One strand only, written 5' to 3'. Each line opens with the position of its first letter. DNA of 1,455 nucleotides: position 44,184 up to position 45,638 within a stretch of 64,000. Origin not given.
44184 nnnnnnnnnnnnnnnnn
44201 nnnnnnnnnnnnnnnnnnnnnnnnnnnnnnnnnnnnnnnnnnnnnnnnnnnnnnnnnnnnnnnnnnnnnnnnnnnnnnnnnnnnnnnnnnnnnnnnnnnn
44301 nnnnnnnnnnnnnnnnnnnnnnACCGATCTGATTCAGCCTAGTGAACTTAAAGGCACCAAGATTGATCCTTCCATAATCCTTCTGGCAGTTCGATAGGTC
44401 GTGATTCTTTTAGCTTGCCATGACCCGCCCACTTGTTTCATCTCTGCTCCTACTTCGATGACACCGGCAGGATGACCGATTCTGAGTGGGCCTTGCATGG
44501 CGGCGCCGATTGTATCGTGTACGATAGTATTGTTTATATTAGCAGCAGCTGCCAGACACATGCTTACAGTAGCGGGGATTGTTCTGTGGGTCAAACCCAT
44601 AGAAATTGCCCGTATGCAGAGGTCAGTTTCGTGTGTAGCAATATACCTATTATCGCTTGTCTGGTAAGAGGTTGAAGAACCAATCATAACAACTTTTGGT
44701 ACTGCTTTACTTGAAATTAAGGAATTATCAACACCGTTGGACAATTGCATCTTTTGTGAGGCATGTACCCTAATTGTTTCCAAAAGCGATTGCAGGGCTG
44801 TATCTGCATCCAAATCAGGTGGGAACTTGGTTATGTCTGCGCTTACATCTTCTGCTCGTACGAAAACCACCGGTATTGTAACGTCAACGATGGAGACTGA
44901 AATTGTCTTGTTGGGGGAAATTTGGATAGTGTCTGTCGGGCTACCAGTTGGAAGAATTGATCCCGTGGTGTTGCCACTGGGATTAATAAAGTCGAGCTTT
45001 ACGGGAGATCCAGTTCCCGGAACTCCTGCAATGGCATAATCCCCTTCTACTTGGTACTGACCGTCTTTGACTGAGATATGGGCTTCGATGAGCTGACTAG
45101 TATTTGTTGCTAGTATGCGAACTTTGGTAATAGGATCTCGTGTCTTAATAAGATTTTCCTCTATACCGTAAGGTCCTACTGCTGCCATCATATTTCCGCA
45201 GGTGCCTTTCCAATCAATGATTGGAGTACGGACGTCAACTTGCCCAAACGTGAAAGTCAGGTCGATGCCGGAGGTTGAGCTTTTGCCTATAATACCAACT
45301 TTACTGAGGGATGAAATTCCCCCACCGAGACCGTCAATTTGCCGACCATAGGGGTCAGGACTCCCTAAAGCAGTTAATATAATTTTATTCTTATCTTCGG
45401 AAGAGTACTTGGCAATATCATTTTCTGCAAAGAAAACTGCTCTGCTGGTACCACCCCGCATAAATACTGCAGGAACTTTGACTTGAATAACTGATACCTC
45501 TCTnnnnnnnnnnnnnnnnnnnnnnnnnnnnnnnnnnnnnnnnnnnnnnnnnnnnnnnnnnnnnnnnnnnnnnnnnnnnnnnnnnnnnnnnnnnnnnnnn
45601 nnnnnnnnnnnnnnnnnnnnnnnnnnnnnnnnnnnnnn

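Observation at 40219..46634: Citrate-synthase / PrpF / short aconitase operon lacking PrpB and extended by MetE-like and threonine-aldolase-like genes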

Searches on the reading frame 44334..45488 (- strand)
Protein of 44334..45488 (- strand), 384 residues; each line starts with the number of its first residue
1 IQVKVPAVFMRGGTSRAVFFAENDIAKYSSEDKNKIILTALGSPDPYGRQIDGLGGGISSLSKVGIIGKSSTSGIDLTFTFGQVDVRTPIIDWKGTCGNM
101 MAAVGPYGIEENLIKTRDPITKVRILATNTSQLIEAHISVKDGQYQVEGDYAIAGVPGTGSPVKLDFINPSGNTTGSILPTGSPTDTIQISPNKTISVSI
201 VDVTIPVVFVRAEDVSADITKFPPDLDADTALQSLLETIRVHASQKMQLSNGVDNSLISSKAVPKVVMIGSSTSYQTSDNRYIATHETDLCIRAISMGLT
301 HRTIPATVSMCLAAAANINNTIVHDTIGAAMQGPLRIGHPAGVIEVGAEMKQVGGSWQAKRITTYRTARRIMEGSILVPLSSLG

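Call 4: search_protein_families(library=pfam, proteins=[window:44334-45461:-])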
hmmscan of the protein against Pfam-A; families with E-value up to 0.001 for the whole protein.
window:44334-45461:- (375 aa): 1 family
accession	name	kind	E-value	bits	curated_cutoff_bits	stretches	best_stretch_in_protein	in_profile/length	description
PF04303.18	PrpF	-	2.1e-107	359.7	27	1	1-370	9-371/371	PrpF protein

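Call 5: search_protein_families(library=ncbifam, proteins=[window:44334-45461:-])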
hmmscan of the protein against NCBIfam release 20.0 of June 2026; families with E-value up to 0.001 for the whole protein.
window:44334-45461:- (375 aa): 2 families
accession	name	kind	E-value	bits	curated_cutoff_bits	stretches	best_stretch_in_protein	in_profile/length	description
TIGR02334.1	prpF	equivalog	5.9e-89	298.6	440.55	1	1-372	11-388/390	2-methylaconitate cis-trans isomerase PrpF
NF033377.1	OMA_tautomer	equivalog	7.4e-86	288.2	440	1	1-369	1-348/349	4-oxalomesaconate tautomerase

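Call 21: search_solved_structures(query=window:44334-45461:-, max_evalue=0.001)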
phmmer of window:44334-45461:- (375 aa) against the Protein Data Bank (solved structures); distinct sequences matched with E-value up to 0.001: 8.
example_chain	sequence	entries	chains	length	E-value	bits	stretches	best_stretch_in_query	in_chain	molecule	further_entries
2pvz_A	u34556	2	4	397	1.1e-74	255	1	1-370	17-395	PrpF methylaconitate isomerase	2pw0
5k87_A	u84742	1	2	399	4.2e-74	253.1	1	1-370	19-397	2-methyl-aconitate isomerase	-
2h9f_A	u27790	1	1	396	2.5e-70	240.7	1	1-370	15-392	Hypothetical protein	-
3g7k_A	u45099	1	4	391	2.3e-69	237.6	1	1-371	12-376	3-methylitaconate isomerase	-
6otv_A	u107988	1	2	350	1.1e-50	176.1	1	1-370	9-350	Putative isomerase YbhH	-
6p3j_A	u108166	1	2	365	5.1e-41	144.3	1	1-369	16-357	(4E)-oxalomesaconate Delta-isomerase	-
6p3h_A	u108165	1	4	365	3.4e-40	141.6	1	1-369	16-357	(4E)-oxalomesaconate Delta-isomerase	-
6p3k_A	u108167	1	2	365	2e-39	139.1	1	1-369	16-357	(4E)-oxalomesaconate Delta-isomerase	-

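Call 50: search_solved_structures(query=window:44334-45488:-, max_evalue=1e-60, show_alignments=1)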
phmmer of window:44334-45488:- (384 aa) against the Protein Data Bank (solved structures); distinct sequences matched with E-value up to 1e-60: 4.
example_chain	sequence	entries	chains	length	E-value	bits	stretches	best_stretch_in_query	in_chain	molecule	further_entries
2pvz_A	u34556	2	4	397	7.7e-78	265.4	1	2-379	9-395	PrpF methylaconitate isomerase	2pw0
5k87_A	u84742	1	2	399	2.8e-77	263.6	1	2-379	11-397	2-methyl-aconitate isomerase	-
2h9f_A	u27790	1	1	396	5.2e-74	252.8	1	2-379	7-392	Hypothetical protein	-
3g7k_A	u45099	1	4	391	1.6e-72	247.9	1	2-380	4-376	3-methylitaconate isomerase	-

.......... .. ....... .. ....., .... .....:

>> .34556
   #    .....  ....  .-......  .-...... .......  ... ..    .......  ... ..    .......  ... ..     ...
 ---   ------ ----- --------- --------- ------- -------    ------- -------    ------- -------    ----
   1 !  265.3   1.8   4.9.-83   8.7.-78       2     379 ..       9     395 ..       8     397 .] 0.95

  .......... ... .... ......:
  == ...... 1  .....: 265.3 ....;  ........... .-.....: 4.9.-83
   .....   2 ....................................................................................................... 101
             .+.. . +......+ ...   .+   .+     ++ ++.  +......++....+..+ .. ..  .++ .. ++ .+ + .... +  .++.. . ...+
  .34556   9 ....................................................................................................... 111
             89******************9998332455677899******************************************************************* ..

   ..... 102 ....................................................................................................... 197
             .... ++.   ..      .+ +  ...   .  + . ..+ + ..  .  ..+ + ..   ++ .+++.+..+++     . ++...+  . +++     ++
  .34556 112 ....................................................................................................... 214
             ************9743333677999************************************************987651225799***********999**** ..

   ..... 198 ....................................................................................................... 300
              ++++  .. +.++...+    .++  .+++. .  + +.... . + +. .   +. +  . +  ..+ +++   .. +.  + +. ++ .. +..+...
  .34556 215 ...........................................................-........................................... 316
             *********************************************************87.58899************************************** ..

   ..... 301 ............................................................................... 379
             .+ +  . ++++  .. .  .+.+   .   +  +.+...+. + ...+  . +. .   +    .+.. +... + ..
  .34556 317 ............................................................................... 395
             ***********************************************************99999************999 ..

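Call 55: find_homologous_proteins(query=window:44334-45488:-, max_evalue=1e-30)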
Query window:44334-45488:- (384 aa): 7976 proteins with E <= 1e-30 among 8000 candidates; the best 120 are listed.
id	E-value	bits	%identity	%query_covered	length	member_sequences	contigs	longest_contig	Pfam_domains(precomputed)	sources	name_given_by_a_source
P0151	5.5e-227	771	94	98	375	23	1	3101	PF04303.19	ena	-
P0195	5.3e-211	718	87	97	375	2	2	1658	PF04303.19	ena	-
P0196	1.7e-196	671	81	98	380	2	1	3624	PF04303.19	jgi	-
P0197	5.4e-187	639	78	98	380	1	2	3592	PF04303.19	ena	-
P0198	2.7e-132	459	54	100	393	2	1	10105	PF04303.19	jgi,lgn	jgi:2-methylaconitate cis-trans-isomerase PrpF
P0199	1.4e-131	457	54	100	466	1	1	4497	PF04303.19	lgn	-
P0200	3.9e-130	452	54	99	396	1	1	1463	PF04303.19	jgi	jgi:2-methylaconitate cis-trans-isomerase PrpF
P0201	6.1e-129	448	52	100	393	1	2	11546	PF04303.19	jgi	jgi:2-methylaconitate cis-trans-isomerase PrpF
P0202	6.2e-129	448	54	99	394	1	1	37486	PF04303.19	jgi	jgi:2-methylaconitate cis-trans-isomerase PrpF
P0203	7.3e-129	448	53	100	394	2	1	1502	PF04303.19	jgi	jgi:2-methylaconitate cis-trans-isomerase PrpF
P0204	8.5e-129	448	53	100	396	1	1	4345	PF04303.19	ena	-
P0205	1.5e-128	447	53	100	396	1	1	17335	PF04303.19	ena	-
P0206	2.5e-128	446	53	100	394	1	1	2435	PF04303.19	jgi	jgi:2-methylaconitate cis-trans-isomerase PrpF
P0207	2.5e-128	446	40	99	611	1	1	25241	PF04303.19,PF05544.17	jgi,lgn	jgi:hypothetical protein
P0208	2.6e-128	446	53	100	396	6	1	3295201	PF04303.19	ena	-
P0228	4.1e-127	442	53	99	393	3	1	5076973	PF04303.19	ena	-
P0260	1.5e-125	437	52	100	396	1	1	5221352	PF04303.19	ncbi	-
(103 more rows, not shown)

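Call 56: find_encoding_contigs(protein=P0260, flank=9000, max_places=1)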
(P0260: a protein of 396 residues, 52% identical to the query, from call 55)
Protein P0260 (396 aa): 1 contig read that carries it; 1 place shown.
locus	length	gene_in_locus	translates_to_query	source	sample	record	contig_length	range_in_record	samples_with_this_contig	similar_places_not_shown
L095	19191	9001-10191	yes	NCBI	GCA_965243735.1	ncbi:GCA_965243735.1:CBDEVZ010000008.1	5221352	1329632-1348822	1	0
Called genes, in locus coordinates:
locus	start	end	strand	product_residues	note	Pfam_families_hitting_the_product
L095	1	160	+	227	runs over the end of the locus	PF00293:NUDIX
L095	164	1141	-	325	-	PF08240:ADH_N, PF00107:ADH_zinc_N, PF13602:ADH_zinc_N_2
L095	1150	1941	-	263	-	PF00378:ECH_1, PF16113:ECH_2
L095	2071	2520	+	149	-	PF00581:Rhodanese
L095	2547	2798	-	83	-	PF10049:DUF2283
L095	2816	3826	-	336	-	PF00561:Abhydrolase_1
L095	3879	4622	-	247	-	PF03740:PdxJ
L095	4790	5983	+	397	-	PF04389:Peptidase_M28 (faint), PF01546:Peptidase_M20, PF07687:M20_dimer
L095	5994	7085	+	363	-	PF08240:ADH_N, PF00107:ADH_zinc_N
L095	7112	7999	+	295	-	PF00296:Bac_luciferase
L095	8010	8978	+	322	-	PF00296:Bac_luciferase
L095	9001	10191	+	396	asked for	PF04303:PrpF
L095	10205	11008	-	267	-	PF00561:Abhydrolase_1, PF12146:Hydrolase_4, PF12697:Abhydrolase_6, PF00561:Abhydrolase_1 (weak)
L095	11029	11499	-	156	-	PF13577:SnoaL_4, PF12680:SnoaL_2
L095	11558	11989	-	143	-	PF00892:EamA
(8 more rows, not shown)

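Call 57: find_encoding_contigs(protein=P0228, flank=9000, max_places=1)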
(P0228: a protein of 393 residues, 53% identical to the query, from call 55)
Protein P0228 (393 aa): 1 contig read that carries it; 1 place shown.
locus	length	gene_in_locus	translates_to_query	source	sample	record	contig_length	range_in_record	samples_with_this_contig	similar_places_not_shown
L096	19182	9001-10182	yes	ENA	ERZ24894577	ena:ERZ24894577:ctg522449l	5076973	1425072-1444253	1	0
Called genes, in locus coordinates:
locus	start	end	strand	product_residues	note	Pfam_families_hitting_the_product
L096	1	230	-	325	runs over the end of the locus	PF08240:ADH_N, PF00107:ADH_zinc_N, PF13602:ADH_zinc_N_2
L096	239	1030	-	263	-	PF00378:ECH_1, PF16113:ECH_2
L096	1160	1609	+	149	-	PF00581:Rhodanese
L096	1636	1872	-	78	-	PF10049:DUF2283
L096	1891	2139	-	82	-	-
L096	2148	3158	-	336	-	PF00561:Abhydrolase_1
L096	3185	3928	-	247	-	PF03740:PdxJ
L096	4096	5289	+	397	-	PF04389:Peptidase_M28 (faint), PF01546:Peptidase_M20, PF07687:M20_dimer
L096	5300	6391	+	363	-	PF08240:ADH_N, PF00107:ADH_zinc_N, PF13602:ADH_zinc_N_2 (weak)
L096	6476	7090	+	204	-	PF05685:Uma2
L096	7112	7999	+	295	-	PF00296:Bac_luciferase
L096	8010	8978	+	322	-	PF00296:Bac_luciferase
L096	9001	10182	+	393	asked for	PF04303:PrpF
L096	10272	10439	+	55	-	-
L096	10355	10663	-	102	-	-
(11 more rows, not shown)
